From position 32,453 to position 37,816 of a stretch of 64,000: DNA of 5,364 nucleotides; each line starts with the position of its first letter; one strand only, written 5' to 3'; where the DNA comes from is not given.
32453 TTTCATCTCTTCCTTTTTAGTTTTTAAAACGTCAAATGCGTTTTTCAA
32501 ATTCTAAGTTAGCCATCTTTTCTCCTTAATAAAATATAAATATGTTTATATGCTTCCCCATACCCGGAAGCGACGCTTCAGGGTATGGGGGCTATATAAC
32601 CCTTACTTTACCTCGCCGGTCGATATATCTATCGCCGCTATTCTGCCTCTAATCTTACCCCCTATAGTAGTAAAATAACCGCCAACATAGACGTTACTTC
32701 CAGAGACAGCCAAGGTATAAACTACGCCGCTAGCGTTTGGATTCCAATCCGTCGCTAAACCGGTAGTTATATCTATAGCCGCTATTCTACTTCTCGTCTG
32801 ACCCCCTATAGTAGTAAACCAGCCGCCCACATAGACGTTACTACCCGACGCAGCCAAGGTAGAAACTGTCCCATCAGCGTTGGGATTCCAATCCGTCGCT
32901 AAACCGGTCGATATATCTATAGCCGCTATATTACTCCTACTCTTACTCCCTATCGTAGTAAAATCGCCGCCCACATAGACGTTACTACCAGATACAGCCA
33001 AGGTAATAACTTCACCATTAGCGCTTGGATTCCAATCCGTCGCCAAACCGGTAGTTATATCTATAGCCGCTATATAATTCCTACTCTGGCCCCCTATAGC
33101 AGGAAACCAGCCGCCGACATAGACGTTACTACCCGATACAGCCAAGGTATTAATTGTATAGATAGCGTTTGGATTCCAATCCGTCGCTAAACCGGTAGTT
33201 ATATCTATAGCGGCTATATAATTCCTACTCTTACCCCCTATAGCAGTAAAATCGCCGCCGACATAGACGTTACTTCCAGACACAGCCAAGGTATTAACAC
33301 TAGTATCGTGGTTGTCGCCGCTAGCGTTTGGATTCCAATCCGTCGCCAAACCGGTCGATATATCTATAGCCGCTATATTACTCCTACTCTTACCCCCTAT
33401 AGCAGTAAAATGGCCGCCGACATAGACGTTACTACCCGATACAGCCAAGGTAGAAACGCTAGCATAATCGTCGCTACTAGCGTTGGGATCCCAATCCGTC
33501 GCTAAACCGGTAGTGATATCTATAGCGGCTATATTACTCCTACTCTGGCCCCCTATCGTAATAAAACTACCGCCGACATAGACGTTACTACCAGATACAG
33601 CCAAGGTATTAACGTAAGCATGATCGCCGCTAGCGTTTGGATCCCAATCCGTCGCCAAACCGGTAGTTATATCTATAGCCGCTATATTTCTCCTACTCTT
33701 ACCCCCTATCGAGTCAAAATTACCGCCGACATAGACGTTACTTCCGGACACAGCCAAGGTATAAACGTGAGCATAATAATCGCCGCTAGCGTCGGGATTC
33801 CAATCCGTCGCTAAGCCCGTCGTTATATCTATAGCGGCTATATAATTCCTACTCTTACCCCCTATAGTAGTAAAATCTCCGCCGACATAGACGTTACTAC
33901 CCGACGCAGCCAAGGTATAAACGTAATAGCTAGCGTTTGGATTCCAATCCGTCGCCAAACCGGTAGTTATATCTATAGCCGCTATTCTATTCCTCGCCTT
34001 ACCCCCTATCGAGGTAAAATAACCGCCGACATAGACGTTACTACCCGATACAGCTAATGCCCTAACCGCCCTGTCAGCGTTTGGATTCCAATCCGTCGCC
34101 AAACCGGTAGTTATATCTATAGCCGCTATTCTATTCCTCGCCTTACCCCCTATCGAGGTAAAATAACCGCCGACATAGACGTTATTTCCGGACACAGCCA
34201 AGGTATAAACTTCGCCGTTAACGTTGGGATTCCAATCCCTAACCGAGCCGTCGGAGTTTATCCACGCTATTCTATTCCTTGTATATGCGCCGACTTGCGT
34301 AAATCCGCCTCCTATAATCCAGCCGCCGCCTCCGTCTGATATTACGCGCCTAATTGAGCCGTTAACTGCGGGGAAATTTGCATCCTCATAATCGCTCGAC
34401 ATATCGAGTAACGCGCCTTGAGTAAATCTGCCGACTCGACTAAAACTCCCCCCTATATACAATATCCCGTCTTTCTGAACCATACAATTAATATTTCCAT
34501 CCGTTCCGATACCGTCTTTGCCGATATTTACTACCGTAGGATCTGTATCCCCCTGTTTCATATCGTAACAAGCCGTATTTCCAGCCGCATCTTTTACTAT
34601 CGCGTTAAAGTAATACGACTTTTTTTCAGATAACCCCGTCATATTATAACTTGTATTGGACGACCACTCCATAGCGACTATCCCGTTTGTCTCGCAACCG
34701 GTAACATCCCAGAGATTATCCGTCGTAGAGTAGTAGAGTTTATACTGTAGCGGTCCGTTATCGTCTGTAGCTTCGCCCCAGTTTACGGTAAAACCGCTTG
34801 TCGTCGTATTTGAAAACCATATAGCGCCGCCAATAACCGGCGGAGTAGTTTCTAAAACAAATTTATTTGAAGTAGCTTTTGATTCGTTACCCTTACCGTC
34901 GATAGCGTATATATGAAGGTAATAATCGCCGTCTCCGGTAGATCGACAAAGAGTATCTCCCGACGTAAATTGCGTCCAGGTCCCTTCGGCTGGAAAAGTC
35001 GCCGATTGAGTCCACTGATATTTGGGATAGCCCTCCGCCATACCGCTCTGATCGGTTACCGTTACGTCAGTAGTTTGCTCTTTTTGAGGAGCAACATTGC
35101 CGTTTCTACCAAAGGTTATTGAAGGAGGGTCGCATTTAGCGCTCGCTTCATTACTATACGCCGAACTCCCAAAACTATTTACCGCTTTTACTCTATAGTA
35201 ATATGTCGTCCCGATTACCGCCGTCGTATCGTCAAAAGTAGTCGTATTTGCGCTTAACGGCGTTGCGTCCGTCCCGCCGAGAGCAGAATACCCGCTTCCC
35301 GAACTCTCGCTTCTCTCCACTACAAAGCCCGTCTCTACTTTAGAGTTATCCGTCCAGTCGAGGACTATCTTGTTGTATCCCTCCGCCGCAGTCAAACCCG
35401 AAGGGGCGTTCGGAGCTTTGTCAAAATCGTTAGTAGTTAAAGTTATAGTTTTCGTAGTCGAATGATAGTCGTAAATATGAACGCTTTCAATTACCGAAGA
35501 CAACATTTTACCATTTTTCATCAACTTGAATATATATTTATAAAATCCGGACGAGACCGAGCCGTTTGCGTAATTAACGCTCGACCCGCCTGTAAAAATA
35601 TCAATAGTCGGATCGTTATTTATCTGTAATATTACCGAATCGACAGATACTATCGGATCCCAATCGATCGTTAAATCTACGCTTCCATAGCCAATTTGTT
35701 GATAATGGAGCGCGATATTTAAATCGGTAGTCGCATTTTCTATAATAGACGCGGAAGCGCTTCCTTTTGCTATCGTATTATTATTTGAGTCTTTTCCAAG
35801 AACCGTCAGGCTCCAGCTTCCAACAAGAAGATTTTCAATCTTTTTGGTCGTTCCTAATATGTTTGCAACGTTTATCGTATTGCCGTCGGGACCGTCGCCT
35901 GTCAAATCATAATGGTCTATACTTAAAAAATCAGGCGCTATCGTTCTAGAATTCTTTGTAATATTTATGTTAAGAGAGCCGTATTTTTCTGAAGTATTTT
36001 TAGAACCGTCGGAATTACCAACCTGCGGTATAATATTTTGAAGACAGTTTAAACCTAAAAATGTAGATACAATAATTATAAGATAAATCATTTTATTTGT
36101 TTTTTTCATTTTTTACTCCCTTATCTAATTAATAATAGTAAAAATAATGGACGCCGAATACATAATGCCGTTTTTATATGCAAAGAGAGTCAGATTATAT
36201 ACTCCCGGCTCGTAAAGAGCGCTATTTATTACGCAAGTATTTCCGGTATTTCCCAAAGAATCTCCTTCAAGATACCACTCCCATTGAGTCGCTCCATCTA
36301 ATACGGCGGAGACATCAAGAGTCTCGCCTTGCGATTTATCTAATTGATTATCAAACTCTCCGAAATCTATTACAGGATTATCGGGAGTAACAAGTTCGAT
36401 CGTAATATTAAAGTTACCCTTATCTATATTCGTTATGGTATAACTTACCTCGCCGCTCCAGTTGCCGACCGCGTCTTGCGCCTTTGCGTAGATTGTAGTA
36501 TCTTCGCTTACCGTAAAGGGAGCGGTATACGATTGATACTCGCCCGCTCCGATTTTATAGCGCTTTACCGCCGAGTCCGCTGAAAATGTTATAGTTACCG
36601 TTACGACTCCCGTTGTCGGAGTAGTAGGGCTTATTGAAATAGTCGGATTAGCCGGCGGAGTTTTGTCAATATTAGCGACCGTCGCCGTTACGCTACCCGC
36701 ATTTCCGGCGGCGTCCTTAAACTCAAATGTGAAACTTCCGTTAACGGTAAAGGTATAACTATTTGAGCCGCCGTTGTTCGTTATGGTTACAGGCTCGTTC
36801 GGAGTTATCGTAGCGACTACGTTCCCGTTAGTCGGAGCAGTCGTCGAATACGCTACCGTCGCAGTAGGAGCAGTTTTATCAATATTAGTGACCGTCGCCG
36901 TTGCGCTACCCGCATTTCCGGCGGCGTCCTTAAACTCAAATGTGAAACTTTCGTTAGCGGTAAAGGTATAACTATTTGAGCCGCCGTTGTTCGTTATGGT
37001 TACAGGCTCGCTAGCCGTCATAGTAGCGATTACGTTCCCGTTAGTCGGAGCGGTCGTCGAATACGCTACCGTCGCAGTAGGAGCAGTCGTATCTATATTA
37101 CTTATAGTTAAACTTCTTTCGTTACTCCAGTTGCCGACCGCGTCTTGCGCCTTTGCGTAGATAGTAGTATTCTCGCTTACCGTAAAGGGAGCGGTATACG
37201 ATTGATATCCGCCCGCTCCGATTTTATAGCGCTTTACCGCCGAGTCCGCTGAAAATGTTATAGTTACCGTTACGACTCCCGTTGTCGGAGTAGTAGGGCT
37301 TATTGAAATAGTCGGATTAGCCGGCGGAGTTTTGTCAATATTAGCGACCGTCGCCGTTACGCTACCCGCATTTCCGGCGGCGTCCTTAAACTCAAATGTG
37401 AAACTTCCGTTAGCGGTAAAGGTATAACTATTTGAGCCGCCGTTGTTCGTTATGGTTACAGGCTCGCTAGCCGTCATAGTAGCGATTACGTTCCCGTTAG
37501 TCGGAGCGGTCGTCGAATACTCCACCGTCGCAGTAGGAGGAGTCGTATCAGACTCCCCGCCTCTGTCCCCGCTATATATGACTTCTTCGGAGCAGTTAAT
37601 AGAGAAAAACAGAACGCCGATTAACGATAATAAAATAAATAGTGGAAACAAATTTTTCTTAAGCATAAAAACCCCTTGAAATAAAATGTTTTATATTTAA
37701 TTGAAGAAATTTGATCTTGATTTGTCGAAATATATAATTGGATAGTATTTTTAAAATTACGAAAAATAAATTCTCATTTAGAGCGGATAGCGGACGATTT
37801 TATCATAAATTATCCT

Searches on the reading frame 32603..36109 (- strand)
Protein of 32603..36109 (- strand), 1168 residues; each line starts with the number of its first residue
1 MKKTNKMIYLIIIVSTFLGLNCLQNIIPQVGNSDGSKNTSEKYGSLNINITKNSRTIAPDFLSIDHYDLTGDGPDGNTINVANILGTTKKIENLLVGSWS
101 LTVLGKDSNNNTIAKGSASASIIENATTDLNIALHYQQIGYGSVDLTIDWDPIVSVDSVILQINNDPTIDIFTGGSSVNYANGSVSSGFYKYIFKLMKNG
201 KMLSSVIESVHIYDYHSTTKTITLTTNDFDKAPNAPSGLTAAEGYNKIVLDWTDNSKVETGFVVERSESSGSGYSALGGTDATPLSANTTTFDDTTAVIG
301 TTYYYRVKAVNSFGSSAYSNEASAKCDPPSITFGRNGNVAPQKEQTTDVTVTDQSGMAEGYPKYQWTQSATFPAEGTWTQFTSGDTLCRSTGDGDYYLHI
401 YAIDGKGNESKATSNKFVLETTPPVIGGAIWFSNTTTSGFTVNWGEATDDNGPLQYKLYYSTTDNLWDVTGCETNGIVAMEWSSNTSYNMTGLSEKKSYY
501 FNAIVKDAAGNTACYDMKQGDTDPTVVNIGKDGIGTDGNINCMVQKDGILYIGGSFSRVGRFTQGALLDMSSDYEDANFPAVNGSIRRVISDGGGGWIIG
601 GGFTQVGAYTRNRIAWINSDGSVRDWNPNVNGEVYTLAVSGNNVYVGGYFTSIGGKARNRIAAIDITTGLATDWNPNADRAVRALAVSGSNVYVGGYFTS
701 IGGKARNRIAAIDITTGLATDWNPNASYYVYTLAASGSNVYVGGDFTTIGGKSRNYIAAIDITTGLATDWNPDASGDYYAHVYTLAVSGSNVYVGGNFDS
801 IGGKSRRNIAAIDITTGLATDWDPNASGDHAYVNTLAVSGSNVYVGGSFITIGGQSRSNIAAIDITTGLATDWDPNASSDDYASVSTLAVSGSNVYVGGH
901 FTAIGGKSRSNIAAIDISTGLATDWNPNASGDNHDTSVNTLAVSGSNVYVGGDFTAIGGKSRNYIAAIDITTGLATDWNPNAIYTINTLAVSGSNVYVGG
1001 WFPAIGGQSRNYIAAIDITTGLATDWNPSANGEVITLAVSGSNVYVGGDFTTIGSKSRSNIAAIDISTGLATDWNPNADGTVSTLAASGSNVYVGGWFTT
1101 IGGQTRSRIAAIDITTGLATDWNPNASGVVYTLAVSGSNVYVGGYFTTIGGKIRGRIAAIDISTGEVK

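Call 8: search_protein_families(library=pfam, proteins=[window:32603-36109:-], max_evalue=0.1)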
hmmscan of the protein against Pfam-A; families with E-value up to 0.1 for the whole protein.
window:32603-36109:- (1168 aa): 4 families
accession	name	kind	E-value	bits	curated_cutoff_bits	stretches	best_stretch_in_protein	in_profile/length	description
PF17164.10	DUF5122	-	6.1e-18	65.2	27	2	595-623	4-32/36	Domain of unknown function (DUF5122) beta-propeller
PF00041.27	fn3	-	1.1e-10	42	25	2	432-509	8-72/84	Fibronectin type III domain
PF12768.13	Rax2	-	0.00015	21.7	28.8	1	1033-1137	25-132/254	Rax2 C-terminal beta propeller domain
PF24489.1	Ig_J_second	-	0.043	14.3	27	1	295-325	63-92/105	Tip attachment protein J second Ig-like domain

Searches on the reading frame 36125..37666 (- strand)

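Call 30: search_protein_families(library=pfam, proteins=[window:36125-37666:-], max_evalue=10)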
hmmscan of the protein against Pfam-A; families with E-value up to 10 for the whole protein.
window:36125-37666:- (513 aa): 16 families
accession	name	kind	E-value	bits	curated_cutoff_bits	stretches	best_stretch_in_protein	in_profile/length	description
PF06832.18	BiPBP_C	-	9.6e-06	25.8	26.8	1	446-494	31-78/90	Penicillin-Binding Protein C-terminus Family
PF11138.13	DUF2911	-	0.0011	19.3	27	2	135-185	49-98/145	Protein of unknown function (DUF2911)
PF23237.1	HYR_4C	-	0.0036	17.9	27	3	285-330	31-71/73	HYR-like domain with 4 cysteines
PF09049.15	SNN_transmemb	-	0.0058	17.1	25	2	124-138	4-18/32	Stannin transmembrane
PF18522.7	DUF5620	-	0.01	16.7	25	2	127-153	18-44/120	Domain of unknown function (DUF5620)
PF08239.17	SH3_3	-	0.012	16.3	27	0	279-300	11-32/54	Bacterial SH3 domain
PF10976.13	DUF2790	-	0.012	16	27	0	343-371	18-45/56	Protein of unknown function (DUF2790)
PF21553.2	Formyl_trans_C_2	-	0.02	14.9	27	0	83-108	31-56/58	Methionyl-tRNA formyltransferase, C-terminal domain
PF23746.1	Gp41_Mu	-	0.12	12.9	27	0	208-230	21-43/107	Tail assembly protein gp41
PF04936.17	DUF658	-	0.26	11.5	24.4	0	57-97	82-122/186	Protein of unknown function (DUF658)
PF20944.2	StcE_b-sandwich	-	0.57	10.7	27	2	200-249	17-68/75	Metalloprotease StcE, beta-sandwich domain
PF17766.7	fn3_6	-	1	10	26.4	1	240-309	6-70/99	Fibronectin type-III domain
PF01405.22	PsbT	-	1.3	9.3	22.4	1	10-23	8-21/29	Photosystem II reaction centre T protein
PF13648.12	Lipocalin_4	-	1.4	10.3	22.4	0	67-98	14-45/89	Lipocalin-like domain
PF07790.16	Pilin_N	-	2.5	9.5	25.2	0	258-304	26-65/78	Archaeal Type IV pilin, N-terminal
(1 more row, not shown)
